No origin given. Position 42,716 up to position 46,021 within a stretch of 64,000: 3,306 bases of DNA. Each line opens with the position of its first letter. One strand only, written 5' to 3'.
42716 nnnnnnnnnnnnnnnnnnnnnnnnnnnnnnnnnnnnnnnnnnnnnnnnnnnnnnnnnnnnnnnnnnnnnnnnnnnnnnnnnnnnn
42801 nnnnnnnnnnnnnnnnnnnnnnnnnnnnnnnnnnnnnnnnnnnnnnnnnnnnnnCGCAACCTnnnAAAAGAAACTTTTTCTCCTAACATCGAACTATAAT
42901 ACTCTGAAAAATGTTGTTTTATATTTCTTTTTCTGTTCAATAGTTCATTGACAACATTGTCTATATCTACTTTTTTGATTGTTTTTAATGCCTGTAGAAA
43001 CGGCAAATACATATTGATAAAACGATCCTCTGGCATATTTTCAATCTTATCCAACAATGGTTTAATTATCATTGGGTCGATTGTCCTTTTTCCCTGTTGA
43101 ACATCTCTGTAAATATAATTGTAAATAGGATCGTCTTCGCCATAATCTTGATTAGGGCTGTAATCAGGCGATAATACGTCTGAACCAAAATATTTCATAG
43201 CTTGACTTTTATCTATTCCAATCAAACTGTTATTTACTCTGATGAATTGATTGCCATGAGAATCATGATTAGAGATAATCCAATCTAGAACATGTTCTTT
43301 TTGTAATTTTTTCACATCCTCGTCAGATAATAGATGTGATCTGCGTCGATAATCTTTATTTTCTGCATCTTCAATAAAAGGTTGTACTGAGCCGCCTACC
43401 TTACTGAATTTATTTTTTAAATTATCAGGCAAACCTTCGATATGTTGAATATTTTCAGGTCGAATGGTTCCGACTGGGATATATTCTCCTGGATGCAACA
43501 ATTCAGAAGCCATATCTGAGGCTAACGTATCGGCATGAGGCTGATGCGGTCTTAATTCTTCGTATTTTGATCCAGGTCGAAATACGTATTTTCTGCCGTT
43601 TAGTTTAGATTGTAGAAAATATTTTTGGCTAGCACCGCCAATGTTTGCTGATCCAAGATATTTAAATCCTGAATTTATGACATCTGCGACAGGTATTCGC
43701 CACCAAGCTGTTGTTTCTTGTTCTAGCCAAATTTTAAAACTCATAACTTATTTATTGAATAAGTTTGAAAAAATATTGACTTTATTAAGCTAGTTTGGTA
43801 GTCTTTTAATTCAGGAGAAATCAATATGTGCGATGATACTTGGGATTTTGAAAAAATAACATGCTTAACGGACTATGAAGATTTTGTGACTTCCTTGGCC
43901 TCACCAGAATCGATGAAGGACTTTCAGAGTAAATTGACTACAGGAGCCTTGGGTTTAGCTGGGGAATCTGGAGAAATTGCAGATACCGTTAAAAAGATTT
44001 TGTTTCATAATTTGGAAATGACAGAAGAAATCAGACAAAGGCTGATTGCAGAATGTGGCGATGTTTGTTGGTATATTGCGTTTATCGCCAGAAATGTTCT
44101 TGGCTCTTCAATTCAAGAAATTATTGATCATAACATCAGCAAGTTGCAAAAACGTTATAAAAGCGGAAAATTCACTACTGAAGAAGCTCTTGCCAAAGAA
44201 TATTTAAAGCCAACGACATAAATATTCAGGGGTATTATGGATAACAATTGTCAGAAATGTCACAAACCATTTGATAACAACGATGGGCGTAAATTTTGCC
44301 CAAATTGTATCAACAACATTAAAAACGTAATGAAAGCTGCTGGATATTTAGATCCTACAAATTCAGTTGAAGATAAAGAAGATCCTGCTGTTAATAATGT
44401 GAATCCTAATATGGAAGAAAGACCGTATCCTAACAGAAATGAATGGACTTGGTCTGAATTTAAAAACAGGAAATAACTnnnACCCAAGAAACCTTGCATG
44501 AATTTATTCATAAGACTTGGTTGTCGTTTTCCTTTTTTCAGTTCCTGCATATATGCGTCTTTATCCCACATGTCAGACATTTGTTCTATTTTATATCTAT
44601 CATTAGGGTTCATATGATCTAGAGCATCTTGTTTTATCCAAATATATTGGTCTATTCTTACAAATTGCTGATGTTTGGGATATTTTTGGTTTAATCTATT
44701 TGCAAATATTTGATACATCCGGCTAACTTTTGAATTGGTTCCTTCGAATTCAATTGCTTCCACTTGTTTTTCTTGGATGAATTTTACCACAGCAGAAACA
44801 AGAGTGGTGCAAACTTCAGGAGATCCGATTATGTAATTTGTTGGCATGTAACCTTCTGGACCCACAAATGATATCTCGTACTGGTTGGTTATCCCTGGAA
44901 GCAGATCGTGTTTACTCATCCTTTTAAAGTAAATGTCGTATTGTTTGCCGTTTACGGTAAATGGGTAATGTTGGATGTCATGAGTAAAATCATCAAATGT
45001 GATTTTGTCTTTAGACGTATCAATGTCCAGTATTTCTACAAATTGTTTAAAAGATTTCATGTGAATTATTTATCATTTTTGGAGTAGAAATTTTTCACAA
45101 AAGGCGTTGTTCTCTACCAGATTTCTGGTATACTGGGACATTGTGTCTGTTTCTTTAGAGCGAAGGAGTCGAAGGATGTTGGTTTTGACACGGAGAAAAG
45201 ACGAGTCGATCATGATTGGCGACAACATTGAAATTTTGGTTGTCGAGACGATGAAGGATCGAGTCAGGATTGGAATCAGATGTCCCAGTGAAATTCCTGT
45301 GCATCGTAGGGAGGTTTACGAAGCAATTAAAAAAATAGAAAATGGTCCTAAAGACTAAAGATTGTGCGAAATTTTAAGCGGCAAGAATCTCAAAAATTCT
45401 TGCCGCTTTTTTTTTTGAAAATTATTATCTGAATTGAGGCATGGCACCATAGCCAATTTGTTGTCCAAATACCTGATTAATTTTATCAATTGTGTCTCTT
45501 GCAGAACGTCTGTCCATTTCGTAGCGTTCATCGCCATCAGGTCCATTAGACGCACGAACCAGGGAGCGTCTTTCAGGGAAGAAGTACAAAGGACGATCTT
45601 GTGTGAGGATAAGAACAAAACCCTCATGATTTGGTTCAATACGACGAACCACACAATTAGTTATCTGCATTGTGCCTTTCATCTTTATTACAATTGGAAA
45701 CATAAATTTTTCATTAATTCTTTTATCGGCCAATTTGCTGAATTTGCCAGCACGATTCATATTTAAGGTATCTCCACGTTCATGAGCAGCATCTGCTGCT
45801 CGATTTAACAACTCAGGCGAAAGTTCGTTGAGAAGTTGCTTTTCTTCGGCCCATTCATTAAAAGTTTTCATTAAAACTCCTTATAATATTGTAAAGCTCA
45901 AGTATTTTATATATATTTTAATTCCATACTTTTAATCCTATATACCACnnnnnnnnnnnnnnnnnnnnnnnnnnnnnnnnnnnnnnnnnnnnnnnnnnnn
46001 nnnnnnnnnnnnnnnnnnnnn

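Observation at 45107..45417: Phage-encoded CsrA/RsmA homolog with its own extended -10 promoter and terminator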

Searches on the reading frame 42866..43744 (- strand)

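Call 3: search_protein_families(library=pfam, proteins=[window:42866-43744:-], max_evalue=0.01)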
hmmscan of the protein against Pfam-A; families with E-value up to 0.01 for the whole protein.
window:42866-43744:- (293 aa): 1 family
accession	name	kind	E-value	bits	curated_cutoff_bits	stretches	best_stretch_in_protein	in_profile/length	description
PF21771.2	CFAP58_CC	-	0.0061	16.1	27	1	119-175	205-260/306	CFAP58 central coiled coil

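Call 49: search_protein_families(library=ncbifam, proteins=[window:42866-43744:-], max_evalue=0.01)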
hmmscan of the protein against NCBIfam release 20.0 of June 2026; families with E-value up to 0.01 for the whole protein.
window:42866-43744:- (293 aa): 0 families

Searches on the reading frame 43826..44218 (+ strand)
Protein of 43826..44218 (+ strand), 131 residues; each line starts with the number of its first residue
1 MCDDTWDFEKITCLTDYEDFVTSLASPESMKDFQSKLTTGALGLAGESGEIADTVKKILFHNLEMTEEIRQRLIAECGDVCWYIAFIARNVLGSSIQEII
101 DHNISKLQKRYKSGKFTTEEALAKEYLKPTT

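Call 3: search_protein_families(library=pfam, proteins=[window:43826-44218:+], max_evalue=0.01)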
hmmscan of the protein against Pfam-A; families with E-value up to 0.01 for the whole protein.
window:43826-44218:+ (131 aa): 1 family
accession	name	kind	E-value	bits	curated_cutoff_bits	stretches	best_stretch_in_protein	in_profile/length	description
PF03819.22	MazG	-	7.6e-08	33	22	1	41-112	7-71/74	MazG nucleotide pyrophosphohydrolase domain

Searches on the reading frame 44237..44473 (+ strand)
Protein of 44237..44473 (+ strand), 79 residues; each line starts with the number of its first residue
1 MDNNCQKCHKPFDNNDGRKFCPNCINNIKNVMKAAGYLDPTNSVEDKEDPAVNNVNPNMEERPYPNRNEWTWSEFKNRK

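Call 3: search_protein_families(library=pfam, proteins=[window:44237-44473:+], max_evalue=0.01)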
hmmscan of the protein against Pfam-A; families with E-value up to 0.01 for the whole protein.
window:44237-44473:+ (79 aa): 1 family
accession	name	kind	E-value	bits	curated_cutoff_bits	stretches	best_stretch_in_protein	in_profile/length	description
PF08772.16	Zn_ribbon_NOB1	-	0.0039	17.7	24.9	1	4-39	10-42/72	Nin one binding (NOB1) Zn-ribbon like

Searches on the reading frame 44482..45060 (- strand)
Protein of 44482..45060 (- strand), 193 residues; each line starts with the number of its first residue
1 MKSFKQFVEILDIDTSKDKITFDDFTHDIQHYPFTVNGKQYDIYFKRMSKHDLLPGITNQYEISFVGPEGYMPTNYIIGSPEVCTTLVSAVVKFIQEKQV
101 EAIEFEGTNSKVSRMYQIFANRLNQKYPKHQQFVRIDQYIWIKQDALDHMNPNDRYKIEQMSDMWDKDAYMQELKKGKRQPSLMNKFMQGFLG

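Call 3: search_protein_families(library=pfam, proteins=[window:44482-45060:-], max_evalue=0.01)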
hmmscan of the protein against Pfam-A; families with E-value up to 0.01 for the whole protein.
window:44482-45060:- (193 aa): 2 families
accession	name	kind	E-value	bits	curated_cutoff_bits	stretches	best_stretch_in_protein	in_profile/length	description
PF22028.2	DUF6934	-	0.00088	19.7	27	1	82-132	69-119/145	Family of unknown function (DUF6934)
PF17116.11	T9SS_plug_1st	-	0.0019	18.5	23.9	0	16-60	23-68/126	Type 9 secretion system plug protein 1st domain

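Call 32: find_related_loci(query=window:44482-45060:-, collection=viral_contigs, flank=10000)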
Query window:44482-45060:- (193 aa) in viral_contigs; peptide patterns used: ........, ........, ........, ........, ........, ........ (x = any residue, [..] = any of these).
77 stretches matched a pattern, but none encodes a relative of the query by tblastn (E <= 1e-3).

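Call 49: search_protein_families(library=ncbifam, proteins=[window:44482-45060:-], max_evalue=0.01)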
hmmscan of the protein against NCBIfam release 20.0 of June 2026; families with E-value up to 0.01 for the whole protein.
window:44482-45060:- (193 aa): 0 families

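Call 54: find_homologous_proteins(query=window:44482-45060:-, max_evalue=0.001)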
Query window:44482-45060:- (193 aa): 1 proteins with E <= 0.001 among 24 candidates.
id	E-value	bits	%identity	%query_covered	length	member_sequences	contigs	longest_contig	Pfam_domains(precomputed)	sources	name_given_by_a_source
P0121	6.1e-127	439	100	100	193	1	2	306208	-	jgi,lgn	jgi:hypothetical protein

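Call 55: find_encoding_contigs(protein=P0121, flank=10000, max_places=4)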
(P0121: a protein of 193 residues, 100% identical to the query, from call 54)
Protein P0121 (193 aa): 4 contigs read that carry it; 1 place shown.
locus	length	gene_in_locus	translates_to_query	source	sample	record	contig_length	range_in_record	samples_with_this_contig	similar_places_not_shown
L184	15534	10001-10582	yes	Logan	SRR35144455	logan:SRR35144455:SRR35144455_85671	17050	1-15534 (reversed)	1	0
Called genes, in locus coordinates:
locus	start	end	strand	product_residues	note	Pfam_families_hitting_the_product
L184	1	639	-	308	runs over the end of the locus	PF14395:COOH-NH2_lig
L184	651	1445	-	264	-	-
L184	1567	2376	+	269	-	-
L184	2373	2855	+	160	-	-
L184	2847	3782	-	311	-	PF00082:Peptidase_S8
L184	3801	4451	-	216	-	PF00685:Sulfotransfer_1, PF13469:Sulfotransfer_3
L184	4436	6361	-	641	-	PF00535:Glycos_transf_2, PF10111:Glyco_tranf_2_2 (weak), PF13641:Glyco_tranf_2_3, PF13506:Glyco_transf_21 (faint), PF01075:Glyco_transf_9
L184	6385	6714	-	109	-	-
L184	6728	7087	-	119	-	-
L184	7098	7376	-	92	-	-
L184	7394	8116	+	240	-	-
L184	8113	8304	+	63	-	-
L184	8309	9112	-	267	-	-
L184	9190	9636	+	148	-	-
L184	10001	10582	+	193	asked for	-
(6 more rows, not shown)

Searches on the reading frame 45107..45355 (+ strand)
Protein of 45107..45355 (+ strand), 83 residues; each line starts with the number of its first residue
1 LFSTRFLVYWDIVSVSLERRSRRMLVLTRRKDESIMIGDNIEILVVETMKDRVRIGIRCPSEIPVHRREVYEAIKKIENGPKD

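Call 3: search_protein_families(library=pfam, proteins=[window:45107-45355:+], max_evalue=0.01)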
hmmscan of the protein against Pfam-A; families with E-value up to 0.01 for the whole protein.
window:45107-45355:+ (83 aa): 1 family
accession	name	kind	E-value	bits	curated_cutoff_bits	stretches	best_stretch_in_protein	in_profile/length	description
PF02599.21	CsrA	-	6.8e-23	80.8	27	1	24-75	1-52/53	Global regulator protein family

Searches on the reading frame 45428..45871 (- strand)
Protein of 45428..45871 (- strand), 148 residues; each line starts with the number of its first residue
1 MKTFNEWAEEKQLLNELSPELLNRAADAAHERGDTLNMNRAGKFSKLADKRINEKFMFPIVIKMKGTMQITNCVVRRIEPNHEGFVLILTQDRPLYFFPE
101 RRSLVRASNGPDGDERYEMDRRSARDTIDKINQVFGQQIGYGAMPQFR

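Call 3: search_protein_families(library=pfam, proteins=[window:45428-45871:-], max_evalue=0.01)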
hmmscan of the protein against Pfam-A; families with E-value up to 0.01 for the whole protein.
window:45428-45871:- (148 aa): 0 families

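Call 25: search_protein_families(library=phrogs, proteins=[window:45428-45871:-], max_evalue=0.001)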
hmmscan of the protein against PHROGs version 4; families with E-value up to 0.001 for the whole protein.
window:45428-45871:- (148 aa): 0 families

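Call 31: find_related_loci(query=window:45428-45871:-, collection=viral_contigs, flank=10000)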
Query window:45428-45871:- (148 aa) in viral_contigs; peptide patterns used: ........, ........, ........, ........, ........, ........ (x = any residue, [..] = any of these).
7 stretches matched a pattern, but none encodes a relative of the query by tblastn (E <= 1e-3).

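Call 49: search_protein_families(library=ncbifam, proteins=[window:45428-45871:-], max_evalue=0.01)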
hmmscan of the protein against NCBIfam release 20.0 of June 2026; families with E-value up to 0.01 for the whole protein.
window:45428-45871:- (148 aa): 0 families
